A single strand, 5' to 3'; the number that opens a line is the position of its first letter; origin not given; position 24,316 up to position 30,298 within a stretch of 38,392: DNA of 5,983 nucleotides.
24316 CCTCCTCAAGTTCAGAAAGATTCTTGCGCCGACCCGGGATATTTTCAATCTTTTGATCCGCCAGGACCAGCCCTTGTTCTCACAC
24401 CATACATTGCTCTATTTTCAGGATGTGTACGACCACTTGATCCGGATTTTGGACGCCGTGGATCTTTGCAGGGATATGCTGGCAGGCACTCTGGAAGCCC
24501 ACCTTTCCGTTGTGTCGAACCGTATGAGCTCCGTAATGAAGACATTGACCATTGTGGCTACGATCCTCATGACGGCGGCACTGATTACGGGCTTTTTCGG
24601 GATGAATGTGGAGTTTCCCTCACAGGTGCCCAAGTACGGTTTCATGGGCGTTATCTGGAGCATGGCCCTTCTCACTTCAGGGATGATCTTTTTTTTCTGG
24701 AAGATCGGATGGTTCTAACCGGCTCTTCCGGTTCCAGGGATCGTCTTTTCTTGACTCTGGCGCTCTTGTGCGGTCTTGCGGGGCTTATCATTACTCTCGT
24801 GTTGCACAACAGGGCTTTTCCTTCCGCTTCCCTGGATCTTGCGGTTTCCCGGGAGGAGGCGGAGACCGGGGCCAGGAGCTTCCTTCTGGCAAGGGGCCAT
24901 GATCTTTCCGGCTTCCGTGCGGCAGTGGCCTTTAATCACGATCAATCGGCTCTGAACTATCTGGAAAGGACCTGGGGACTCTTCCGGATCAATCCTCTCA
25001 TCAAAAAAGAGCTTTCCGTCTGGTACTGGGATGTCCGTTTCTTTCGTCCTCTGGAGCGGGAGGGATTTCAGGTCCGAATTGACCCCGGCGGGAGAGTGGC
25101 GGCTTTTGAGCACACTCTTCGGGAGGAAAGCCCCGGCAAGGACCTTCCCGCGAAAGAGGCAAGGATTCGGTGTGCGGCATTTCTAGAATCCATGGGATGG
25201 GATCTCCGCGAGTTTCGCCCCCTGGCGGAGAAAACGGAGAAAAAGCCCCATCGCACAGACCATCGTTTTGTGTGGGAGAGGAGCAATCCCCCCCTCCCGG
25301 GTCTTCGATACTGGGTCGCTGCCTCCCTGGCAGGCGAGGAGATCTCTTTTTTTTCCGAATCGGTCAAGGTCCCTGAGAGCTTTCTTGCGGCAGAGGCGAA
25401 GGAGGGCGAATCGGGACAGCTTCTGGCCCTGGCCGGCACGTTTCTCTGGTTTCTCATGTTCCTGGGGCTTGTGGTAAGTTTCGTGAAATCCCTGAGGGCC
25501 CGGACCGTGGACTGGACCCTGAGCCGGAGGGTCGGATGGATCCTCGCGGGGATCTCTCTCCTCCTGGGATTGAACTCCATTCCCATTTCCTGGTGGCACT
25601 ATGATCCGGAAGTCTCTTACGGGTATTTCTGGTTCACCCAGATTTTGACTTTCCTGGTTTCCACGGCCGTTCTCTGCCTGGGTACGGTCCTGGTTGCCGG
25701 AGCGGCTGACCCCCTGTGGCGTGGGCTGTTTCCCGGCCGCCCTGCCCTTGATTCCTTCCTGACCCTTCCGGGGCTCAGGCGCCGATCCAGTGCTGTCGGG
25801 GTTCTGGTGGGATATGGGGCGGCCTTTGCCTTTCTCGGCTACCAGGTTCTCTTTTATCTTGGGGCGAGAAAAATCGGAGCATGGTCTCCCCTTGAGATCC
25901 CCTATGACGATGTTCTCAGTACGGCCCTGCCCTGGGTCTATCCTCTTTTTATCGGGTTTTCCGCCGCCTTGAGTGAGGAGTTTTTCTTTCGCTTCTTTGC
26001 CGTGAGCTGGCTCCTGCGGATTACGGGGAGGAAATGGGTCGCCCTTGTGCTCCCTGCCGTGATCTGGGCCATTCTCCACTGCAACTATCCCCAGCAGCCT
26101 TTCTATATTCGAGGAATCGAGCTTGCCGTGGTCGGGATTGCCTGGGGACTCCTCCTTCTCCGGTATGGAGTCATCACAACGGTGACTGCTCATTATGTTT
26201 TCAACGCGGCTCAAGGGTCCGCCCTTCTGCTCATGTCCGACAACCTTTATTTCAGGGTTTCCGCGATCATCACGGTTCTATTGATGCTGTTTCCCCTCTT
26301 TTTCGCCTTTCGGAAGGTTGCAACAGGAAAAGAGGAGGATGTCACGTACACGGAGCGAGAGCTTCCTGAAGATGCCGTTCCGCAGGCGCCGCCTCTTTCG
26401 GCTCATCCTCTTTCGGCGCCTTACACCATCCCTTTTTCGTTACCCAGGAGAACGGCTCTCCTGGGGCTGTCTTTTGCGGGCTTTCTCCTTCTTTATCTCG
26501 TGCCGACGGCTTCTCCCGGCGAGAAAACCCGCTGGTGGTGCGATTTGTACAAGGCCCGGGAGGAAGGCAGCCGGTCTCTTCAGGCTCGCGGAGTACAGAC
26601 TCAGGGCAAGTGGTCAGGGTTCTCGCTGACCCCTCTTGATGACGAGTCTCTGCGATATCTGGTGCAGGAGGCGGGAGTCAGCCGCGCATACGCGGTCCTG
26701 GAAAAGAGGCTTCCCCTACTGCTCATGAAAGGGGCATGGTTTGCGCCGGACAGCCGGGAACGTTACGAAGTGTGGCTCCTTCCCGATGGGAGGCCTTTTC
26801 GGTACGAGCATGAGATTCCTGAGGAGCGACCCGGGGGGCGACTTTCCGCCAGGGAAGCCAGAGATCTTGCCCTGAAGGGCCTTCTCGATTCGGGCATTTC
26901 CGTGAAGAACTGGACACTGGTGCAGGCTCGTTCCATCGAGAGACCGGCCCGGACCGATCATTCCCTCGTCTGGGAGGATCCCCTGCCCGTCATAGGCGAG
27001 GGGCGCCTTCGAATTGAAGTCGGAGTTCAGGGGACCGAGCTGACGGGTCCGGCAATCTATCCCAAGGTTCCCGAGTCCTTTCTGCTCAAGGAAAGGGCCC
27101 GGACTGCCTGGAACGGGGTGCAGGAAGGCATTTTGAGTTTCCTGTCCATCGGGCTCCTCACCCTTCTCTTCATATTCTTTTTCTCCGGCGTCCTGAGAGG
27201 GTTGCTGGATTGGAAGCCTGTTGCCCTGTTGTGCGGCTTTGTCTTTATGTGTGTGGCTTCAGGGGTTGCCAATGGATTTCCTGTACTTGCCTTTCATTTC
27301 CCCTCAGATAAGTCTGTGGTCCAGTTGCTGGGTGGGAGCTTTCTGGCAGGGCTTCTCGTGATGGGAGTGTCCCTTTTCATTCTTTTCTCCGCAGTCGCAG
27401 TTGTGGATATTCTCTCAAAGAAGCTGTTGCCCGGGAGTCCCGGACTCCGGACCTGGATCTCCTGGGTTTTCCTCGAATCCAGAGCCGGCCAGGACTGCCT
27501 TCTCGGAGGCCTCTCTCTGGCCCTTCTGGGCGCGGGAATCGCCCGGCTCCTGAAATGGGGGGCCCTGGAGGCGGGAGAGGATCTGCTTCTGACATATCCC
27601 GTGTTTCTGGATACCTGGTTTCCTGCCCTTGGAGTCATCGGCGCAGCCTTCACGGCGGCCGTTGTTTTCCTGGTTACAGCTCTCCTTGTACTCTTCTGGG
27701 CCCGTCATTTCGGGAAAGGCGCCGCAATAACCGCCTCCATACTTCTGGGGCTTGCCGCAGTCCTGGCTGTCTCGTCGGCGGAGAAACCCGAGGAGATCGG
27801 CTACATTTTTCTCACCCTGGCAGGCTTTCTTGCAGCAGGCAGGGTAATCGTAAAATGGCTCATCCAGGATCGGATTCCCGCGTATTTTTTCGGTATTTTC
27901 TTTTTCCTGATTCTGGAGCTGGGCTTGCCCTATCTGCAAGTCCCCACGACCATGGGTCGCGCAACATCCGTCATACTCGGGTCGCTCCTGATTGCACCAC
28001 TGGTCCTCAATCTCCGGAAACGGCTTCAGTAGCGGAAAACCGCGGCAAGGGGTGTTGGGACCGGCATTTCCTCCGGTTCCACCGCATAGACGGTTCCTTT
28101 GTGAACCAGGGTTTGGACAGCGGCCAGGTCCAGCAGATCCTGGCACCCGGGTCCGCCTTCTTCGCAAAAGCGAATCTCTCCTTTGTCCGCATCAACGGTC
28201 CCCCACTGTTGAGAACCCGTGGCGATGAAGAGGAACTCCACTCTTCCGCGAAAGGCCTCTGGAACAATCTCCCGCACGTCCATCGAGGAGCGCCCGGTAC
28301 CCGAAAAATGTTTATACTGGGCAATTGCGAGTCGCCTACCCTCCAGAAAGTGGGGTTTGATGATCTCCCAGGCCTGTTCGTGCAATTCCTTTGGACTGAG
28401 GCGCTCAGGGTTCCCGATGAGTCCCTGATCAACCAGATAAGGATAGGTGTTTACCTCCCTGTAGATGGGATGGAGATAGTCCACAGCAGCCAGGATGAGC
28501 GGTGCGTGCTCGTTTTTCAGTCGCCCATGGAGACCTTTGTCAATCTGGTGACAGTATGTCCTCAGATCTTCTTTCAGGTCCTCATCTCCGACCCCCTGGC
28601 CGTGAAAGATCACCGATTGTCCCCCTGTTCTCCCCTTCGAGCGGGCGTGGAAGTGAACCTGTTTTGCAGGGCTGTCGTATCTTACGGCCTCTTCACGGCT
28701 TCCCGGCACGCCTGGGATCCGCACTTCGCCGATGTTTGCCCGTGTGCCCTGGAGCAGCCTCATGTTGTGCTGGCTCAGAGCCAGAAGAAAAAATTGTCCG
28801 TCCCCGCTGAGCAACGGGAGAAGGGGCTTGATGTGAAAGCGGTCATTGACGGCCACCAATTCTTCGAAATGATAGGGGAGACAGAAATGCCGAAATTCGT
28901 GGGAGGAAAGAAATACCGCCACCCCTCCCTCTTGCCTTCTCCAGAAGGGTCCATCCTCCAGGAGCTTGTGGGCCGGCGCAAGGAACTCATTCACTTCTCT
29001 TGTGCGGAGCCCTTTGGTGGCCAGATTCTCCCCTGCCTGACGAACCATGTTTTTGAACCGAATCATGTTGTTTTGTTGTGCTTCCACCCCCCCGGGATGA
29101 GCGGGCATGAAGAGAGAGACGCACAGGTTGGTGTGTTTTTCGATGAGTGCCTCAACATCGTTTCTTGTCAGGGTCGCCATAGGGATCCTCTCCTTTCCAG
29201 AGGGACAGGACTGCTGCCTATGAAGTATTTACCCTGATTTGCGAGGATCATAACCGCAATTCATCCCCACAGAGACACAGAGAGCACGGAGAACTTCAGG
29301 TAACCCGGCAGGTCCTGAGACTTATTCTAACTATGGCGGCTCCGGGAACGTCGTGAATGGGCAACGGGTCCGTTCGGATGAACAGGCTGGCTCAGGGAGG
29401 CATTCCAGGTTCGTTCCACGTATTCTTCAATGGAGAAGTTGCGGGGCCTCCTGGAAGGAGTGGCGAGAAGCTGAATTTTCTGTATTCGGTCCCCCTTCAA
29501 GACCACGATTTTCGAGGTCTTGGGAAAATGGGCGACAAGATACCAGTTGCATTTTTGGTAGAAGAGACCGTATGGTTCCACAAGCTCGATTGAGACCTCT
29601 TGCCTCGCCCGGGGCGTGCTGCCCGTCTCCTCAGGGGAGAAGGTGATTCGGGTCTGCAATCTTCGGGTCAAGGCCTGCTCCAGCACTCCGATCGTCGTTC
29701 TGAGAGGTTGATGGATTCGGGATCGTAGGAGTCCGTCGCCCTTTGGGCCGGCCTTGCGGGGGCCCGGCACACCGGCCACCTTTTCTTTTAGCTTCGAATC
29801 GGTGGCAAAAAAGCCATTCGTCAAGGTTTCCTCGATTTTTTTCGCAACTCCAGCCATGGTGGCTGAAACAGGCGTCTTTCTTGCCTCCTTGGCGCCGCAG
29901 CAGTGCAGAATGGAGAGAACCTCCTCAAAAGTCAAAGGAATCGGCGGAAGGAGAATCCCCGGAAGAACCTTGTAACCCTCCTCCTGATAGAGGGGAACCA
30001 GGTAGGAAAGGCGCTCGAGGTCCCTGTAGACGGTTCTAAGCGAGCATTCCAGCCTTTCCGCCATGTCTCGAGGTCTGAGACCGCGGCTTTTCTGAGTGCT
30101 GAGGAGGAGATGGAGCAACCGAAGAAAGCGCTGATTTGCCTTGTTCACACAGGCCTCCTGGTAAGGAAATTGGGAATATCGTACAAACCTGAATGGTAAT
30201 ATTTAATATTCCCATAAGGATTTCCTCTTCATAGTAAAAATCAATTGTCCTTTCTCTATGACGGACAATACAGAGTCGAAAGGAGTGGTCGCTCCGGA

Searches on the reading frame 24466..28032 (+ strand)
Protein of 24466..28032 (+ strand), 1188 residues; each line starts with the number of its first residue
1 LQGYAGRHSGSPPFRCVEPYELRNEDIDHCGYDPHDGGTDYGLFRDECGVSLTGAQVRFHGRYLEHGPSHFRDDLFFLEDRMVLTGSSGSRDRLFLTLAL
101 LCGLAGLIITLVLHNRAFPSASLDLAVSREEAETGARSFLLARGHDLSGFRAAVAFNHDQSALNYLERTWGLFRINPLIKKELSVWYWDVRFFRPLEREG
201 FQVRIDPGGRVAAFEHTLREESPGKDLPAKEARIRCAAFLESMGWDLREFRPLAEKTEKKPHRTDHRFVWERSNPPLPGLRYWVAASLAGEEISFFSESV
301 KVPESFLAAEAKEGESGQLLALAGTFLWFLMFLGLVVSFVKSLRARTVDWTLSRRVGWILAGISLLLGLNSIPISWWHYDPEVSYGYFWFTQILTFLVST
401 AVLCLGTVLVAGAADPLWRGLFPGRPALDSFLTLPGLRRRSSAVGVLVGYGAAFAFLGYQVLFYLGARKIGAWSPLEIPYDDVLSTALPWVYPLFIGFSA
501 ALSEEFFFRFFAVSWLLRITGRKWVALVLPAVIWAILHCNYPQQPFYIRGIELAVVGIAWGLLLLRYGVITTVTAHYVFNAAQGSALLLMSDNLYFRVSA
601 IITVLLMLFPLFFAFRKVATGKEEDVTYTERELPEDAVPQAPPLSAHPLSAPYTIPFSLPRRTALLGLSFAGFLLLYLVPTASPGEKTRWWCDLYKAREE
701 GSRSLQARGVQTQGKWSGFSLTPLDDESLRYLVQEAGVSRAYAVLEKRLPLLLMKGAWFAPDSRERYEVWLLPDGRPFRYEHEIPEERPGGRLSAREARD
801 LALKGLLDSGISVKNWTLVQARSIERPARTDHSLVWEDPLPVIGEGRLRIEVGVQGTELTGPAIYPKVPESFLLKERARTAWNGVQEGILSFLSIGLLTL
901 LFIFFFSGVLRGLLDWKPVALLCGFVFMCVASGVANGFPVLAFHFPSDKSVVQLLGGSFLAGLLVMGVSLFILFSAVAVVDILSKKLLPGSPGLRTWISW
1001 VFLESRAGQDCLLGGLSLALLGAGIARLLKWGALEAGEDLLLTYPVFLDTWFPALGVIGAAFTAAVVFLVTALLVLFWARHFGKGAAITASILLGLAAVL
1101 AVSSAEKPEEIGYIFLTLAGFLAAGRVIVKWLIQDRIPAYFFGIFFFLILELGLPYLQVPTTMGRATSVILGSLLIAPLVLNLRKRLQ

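Call 3: search_protein_families(library=pfam, proteins=[window:24466-28032:+], max_evalue=0.1)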
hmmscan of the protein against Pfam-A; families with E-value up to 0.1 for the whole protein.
window:24466-28032:+ (1188 aa): 1 family
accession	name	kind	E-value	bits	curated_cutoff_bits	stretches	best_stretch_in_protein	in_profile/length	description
PF02517.21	Rce1-like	-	1.5e-10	41.7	22.4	1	488-581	3-92/93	Type II CAAX prenyl endopeptidase Rce1-like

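Call 14: search_protein_families(library=ncbifam, proteins=[window:24466-28032:+], max_evalue=1)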
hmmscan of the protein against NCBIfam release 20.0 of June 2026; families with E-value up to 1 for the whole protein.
window:24466-28032:+ (1188 aa): 0 families

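Call 15: search_protein_families(library=padloc, proteins=[window:24466-28032:+], max_evalue=1)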
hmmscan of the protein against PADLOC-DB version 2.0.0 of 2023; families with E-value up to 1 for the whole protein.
window:24466-28032:+ (1188 aa): 0 families

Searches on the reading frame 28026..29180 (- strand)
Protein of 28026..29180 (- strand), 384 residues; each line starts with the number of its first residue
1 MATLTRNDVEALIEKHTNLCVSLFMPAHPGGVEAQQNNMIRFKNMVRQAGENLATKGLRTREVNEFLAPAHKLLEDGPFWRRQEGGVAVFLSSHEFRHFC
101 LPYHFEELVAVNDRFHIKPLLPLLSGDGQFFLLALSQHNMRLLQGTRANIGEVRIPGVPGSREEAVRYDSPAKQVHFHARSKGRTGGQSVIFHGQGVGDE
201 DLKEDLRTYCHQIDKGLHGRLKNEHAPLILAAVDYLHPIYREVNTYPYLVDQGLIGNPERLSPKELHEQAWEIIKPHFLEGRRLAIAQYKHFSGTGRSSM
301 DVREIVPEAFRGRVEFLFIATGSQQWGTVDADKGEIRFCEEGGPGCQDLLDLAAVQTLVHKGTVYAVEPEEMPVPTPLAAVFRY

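Call 3: search_protein_families(library=pfam, proteins=[window:28026-29180:-], max_evalue=0.1)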
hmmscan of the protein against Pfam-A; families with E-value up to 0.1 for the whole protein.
window:28026-29180:- (384 aa): 5 families
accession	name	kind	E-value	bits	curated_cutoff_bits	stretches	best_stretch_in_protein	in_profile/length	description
PF18849.6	baeRF_family7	-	1.7e-45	155.1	27.2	1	130-276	1-144/144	Bacterial archaeo-eukaryotic release factor family 7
PF18845.6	baeRF_family3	-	6.3e-42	144.2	31.5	1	129-313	1-168/168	Bacterial archaeo-eukaryotic release factor family 3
PF18848.6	baeRF_family6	-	1.4e-38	133.1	27.5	1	129-275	2-148/149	Bacterial archaeo-eukaryotic release factor family 6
PF18851.6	baeRF_family8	-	1.3e-19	71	27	1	130-278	4-137/141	Bacterial archaeo-eukaryotic release factor family 8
PF18855.6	baeRF_family11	-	2.7e-19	70.3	27.2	1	131-277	5-136/139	Bacterial archaeo-eukaryotic release factor family 11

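Call 14: search_protein_families(library=ncbifam, proteins=[window:28026-29180:-], max_evalue=1)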
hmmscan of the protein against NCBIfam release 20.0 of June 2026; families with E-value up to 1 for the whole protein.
window:28026-29180:- (384 aa): 2 families
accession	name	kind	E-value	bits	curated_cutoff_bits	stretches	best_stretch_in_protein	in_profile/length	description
NF052287.1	AOC03_06830_fam_RHF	equivalog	2.3e-33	116.2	330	1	11-384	3-361/361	AOC03_06830 family ribosome hibernation factor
NF052288.1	MSMEG_1130_fam_RHF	equivalog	0.082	11.9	480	0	5-145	4-149/387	MSMEG_1130 family ribosome hibernation factor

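Call 15: search_protein_families(library=padloc, proteins=[window:28026-29180:-], max_evalue=1)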
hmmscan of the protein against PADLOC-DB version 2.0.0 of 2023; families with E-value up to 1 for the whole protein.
window:28026-29180:- (384 aa): 0 families

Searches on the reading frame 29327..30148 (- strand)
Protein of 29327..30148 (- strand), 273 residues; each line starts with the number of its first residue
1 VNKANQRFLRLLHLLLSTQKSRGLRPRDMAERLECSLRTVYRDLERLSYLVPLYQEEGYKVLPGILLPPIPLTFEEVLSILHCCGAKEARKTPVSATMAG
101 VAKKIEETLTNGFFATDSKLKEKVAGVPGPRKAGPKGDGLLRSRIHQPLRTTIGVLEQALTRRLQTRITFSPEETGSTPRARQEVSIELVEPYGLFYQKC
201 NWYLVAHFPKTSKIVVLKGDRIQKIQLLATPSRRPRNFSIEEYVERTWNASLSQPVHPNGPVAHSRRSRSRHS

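Call 3: search_protein_families(library=pfam, proteins=[window:29327-30148:-], max_evalue=0.1)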
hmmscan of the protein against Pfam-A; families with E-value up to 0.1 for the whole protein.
window:29327-30148:- (273 aa): 8 families
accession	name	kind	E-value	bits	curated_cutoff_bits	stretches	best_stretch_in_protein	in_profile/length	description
PF13280.12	WYL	-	3.2e-08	33.9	21.8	1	155-226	5-69/70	WYL domain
PF08279.18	HTH_11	-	5.6e-06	26.6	25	1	13-55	6-48/55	HTH domain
PF13384.12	HTH_23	-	0.011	16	24.6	1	14-42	11-36/50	Homeodomain-like domain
PF13551.12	HTH_29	-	0.029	14.9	28.1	1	22-46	10-35/64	Winged helix-turn helix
PF12764.12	Gly-rich_Ago1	-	0.043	14.9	25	1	124-190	15-84/108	Glycine-rich region of argonaut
PF25213.1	HVO_A0261_N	-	0.071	13.4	35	1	15-47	16-48/86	HVO_A0261 N-terminal domain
PF08280.17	HTH_Mga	-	0.082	13.3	23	0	7-48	6-44/59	M protein trans-acting positive regulator (MGA) HTH domain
PF13560.12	HTH_31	-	0.094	13.5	27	0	19-42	10-33/64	Helix-turn-helix domain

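Call 14: search_protein_families(library=ncbifam, proteins=[window:29327-30148:-], max_evalue=1)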
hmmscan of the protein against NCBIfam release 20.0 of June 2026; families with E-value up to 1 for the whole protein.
window:29327-30148:- (273 aa): 3 families
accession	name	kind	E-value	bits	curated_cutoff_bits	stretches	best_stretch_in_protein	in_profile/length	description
NF053736.1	AcpB_EbpR_MafR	subfamily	0.0006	19.2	130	1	1-48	1-46/481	AcpB/EbpR/MafR family transcriptional regulator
NF007366.0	PRK09863.1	equivalog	0.1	11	426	1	5-48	3-42/586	putative frv operon regulatory protein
NF007243.0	PRK09685.1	equivalog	0.24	10.8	199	1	4-45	196-237/303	transcriptional regulator FeaR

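Call 15: search_protein_families(library=padloc, proteins=[window:29327-30148:-], max_evalue=1)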
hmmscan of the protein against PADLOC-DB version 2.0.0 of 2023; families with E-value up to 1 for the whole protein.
window:29327-30148:- (273 aa): 4 families
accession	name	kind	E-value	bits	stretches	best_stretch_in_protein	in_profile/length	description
PDLC01457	WYL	-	3.1e-23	80.6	1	8-246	3-212/229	"CAS-I,CAS-II,CAS-III,CAS-IV,CAS-V,CAS-VI; associated_signaling"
PDLC01652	WYL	-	1.3e-10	39.9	1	151-247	18-93/162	"CAS-I,CAS-II,CAS-III,CAS-IV,CAS-V,CAS-VI; associated_signaling"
PDLC01766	Cas3c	-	5.3e-06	22.9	1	5-249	7-228/1009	-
PDLC04133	mad1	-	0.0096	14.2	1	20-54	2-35/60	mads_1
